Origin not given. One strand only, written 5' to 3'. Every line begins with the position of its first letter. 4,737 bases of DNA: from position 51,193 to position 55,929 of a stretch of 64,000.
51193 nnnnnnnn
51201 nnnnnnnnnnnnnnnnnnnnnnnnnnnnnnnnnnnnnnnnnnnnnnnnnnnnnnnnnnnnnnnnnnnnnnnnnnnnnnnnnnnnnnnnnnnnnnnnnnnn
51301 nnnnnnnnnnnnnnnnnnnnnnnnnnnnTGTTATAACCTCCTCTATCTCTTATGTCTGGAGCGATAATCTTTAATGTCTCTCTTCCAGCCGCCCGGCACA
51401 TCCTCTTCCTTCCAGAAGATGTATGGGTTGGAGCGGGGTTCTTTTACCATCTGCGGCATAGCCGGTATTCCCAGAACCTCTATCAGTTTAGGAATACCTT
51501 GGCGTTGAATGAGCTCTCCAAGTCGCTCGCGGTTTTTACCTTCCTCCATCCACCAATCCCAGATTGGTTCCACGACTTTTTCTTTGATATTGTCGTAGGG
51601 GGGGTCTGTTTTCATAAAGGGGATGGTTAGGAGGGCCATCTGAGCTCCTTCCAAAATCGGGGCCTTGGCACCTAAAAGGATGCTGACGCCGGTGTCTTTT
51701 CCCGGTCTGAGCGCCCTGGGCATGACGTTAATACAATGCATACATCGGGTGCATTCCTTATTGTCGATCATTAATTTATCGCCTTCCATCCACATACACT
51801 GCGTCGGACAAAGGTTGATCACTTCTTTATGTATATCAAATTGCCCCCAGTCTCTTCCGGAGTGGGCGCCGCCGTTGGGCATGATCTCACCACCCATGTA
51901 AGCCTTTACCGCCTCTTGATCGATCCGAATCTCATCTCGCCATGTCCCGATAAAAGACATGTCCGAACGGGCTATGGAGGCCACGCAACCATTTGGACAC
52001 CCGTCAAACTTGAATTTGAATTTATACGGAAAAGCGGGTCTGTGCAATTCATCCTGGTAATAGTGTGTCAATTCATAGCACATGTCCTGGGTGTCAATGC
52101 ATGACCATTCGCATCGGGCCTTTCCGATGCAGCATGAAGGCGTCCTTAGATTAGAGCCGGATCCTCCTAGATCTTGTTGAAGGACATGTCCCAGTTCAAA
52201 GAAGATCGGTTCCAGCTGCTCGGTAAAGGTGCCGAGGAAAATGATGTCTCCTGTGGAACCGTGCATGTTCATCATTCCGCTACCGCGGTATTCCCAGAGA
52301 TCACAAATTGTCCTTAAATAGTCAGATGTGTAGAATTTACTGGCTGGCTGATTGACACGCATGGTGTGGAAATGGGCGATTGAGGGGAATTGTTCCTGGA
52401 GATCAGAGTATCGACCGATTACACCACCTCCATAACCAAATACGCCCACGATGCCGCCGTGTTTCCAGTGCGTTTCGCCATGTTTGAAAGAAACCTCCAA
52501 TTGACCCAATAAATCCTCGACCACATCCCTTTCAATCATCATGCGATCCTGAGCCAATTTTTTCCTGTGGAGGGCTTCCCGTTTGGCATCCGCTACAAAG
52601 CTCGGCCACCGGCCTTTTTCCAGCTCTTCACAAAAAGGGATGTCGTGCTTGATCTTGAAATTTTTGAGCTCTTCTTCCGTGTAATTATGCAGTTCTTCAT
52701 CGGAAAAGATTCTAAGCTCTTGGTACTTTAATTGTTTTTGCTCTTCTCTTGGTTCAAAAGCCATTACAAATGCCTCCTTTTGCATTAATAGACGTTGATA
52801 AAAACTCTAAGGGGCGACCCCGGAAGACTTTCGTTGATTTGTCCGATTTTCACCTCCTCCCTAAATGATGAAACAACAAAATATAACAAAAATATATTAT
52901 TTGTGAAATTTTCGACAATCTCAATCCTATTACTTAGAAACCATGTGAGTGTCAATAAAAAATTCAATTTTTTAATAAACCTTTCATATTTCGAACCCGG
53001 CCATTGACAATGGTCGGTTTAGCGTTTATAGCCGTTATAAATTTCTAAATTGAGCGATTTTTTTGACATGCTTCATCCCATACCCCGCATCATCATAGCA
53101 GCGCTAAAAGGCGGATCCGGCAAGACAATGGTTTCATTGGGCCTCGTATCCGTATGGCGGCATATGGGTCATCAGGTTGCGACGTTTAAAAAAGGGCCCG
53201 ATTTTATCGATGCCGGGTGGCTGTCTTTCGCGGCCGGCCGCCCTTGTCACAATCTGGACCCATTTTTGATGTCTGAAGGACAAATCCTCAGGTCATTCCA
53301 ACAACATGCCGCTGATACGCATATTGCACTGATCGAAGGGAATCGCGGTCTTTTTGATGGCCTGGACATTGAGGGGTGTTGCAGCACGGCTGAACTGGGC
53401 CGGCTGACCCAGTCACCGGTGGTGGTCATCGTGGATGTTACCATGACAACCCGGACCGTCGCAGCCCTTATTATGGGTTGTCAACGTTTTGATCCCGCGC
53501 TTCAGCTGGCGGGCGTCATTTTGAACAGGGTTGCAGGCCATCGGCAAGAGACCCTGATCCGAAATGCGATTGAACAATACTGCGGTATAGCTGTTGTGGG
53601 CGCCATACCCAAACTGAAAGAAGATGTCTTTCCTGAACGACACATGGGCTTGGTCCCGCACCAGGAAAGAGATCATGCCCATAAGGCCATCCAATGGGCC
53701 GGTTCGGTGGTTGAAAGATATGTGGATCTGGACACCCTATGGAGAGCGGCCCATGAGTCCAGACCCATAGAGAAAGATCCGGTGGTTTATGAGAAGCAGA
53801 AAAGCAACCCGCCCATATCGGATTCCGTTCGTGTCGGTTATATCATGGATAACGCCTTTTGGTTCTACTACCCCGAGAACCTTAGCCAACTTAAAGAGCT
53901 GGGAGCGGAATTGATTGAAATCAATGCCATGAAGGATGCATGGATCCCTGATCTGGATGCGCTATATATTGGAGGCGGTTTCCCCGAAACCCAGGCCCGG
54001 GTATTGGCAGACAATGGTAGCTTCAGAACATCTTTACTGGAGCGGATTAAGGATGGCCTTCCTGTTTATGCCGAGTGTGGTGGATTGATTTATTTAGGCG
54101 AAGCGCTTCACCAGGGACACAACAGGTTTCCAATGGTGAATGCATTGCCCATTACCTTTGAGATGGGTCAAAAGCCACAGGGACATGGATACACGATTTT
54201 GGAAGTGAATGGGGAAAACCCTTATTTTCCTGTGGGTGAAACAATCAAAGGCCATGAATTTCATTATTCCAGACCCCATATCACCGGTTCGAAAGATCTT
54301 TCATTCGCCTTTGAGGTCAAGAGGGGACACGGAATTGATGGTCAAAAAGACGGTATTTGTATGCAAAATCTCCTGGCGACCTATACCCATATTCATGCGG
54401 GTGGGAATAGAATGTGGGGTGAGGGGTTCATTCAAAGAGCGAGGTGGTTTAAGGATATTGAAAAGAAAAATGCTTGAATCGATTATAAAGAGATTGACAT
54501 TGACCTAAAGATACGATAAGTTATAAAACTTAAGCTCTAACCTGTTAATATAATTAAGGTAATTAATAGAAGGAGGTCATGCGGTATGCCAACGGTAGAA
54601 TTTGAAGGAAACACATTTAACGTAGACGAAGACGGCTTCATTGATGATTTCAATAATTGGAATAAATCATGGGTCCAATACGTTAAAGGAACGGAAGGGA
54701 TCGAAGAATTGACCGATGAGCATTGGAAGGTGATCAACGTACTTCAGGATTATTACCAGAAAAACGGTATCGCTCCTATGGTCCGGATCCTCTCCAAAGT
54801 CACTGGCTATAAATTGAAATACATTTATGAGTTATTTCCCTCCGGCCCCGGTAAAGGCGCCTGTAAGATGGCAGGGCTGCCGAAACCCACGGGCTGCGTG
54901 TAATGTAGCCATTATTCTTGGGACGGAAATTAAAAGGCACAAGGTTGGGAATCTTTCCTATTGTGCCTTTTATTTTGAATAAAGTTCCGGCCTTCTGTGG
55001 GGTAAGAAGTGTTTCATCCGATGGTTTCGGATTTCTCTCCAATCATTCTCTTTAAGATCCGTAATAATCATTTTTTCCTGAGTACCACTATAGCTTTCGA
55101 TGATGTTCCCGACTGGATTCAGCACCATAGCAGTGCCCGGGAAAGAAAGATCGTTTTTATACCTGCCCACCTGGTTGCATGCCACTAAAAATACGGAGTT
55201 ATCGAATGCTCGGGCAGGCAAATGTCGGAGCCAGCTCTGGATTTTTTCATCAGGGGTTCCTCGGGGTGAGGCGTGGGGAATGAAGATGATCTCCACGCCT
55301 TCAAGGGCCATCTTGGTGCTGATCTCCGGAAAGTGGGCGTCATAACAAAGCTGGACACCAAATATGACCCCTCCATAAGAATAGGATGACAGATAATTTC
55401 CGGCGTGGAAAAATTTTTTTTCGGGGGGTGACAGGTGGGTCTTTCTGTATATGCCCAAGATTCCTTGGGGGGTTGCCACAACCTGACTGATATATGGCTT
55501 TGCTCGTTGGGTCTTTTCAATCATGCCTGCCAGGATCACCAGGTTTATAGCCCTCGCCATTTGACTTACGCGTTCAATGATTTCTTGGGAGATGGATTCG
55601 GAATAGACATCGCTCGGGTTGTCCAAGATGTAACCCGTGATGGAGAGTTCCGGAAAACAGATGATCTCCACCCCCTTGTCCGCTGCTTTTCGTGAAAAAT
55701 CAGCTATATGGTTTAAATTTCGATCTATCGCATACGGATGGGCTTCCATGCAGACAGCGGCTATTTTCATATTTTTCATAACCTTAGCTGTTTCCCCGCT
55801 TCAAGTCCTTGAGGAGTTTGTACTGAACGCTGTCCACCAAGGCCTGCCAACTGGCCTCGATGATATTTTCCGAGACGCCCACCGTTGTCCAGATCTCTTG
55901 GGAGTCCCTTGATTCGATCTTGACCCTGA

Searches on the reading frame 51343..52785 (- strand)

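Call 80: search_protein_families(library=ncbifam, proteins=[window:51343-52785:-], max_evalue=0.001)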
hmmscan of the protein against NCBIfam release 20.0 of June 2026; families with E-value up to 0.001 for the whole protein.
window:51343-52785:- (480 aa): 5 families
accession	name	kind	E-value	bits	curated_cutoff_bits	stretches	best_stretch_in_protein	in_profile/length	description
TIGR02064.1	dsrA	equivalog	4.1e-171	569.2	392.85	1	53-472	2-401/402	dissimilatory-type sulfite reductase subunit alpha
TIGR02066.1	dsrB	equivalog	1.6e-27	96.5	341.5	1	142-456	33-329/341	dissimilatory-type sulfite reductase subunit beta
NF007125.0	PRK09566.1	equivalog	5.3e-07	28.4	594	1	181-302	361-476/513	ferredoxin--nitrite reductase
TIGR02912.1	sulfite_red_C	equivalog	5.5e-05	22.3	324.1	1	189-281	75-161/314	sulfite reductase subunit C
NF005503.0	PRK07118.1-2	equivalog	0.00069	19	252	1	321-358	145-182/292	RnfABCDGE type electron transport complex subunit B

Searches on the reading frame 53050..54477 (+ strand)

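Call 59: search_protein_families(library=pfam, proteins=[window:53050-54477:+], max_evalue=1)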
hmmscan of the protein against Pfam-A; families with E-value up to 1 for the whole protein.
window:53050-54477:+ (475 aa): 5 families
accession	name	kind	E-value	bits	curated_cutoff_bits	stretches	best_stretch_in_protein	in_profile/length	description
PF07685.20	GATase_3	-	1.9e-36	126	27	1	261-453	1-194/196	CobB/CobQ-like glutamine amidotransferase domain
PF01656.29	CbiA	-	3.1e-15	56.7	25.4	1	14-192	1-115/125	CobQ/CobB/MinD/ParA nucleotide binding domain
PF13500.12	AAA_26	-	1.5e-12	48.2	27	2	83-190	91-192/198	AAA domain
PF01174.25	SNO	-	0.00011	22.5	27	1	282-357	16-89/188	SNO glutamine amidotransferase family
PF07015.17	VirC1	-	0.26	11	24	1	14-48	4-38/231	VirC1 protein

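Call 80: search_protein_families(library=ncbifam, proteins=[window:53050-54477:+], max_evalue=0.001)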
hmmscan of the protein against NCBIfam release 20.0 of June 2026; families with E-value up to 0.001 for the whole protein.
window:53050-54477:+ (475 aa): 11 families
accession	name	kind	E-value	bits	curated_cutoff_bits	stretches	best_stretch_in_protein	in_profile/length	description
TIGR00379.1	cobB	subfamily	8.6e-130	433.6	261.4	1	13-462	1-445/449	cobyrinic/hydrogenobyrinic acid a,c-diamide synthase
NF002204.1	PRK01077.1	equivalog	2.4e-125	418.7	254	1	12-449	2-419/420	cobyrinic acid a,c-diamide synthase CobB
NF033195.1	F430_CfbB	exception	1.8e-118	396.2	560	1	13-460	1-449/451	Ni-sirohydrochlorin a,c-diamide synthase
NF053748.1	bifunc_CobBC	exception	2.8e-98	330.2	950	1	11-467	1-446/797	bifunctional hydrogenobyrinic acid a,c-diamide synthase/histidinol phosphate aminotransferase CobBC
NF010471.0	PRK13896.1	equivalog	3.1e-74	250.5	693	1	14-451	4-422/433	cobyrinic acid a,c-diamide synthase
NF052463.1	L2IsogltmlsynGatDStaph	equivalog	4.4e-08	33.2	450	1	282-447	31-187/237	lipid II isoglutaminyl synthase subunit GatD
TIGR03800.1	PLP_synth_Pdx2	equivalog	6.1e-06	26.3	105.55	1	276-358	13-92/184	pyridoxal 5'-phosphate synthase glutaminase subunit PdxT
NF001989.1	PRK00784.1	equivalog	6.6e-06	25.1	273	0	298-448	283-422/480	cobyric acid synthase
TIGR00313.1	cobQ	equivalog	0.00013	20.9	309.9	0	116-198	149-232/477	cobyric acid synthase CobQ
TIGR01969.1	minD_arch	subfamily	0.00043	19.5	201.75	0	151-188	160-196/251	cell division ATPase MinD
NF004921.0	PRK06278.1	equivalog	0.0005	19.1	354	0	12-236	240-460/482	cobyrinic acid a,c-diamide synthase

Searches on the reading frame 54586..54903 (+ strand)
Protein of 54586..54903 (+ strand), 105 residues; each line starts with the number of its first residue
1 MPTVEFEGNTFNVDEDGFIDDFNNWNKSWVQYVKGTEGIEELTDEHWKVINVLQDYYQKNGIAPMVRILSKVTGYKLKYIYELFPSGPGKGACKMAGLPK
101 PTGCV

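Call 80: search_protein_families(library=ncbifam, proteins=[window:54586-54903:+], max_evalue=0.001)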
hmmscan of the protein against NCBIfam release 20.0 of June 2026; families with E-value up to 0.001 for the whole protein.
window:54586-54903:+ (105 aa): 2 families
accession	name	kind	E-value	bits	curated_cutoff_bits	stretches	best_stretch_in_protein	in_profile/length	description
TIGR03342.1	dsrC_tusE_dsvC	subfamily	2e-34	118.2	53.5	1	5-105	2-108/108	TusE/DsrC/DsvC family sulfur relay protein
NF008562.0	PRK11508.1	equivalog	2.2e-20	72.8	191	1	5-105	3-109/109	sulfurtransferase TusE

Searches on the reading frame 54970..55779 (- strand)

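Call 59: search_protein_families(library=pfam, proteins=[window:54970-55779:-], max_evalue=1)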
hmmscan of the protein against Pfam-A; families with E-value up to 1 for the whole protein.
window:54970-55779:- (269 aa): 1 family
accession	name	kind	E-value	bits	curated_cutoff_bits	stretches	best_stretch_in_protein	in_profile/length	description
PF00795.27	CN_hydrolase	-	7.7e-44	150.4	23.2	1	5-251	1-255/256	Carbon-nitrogen hydrolase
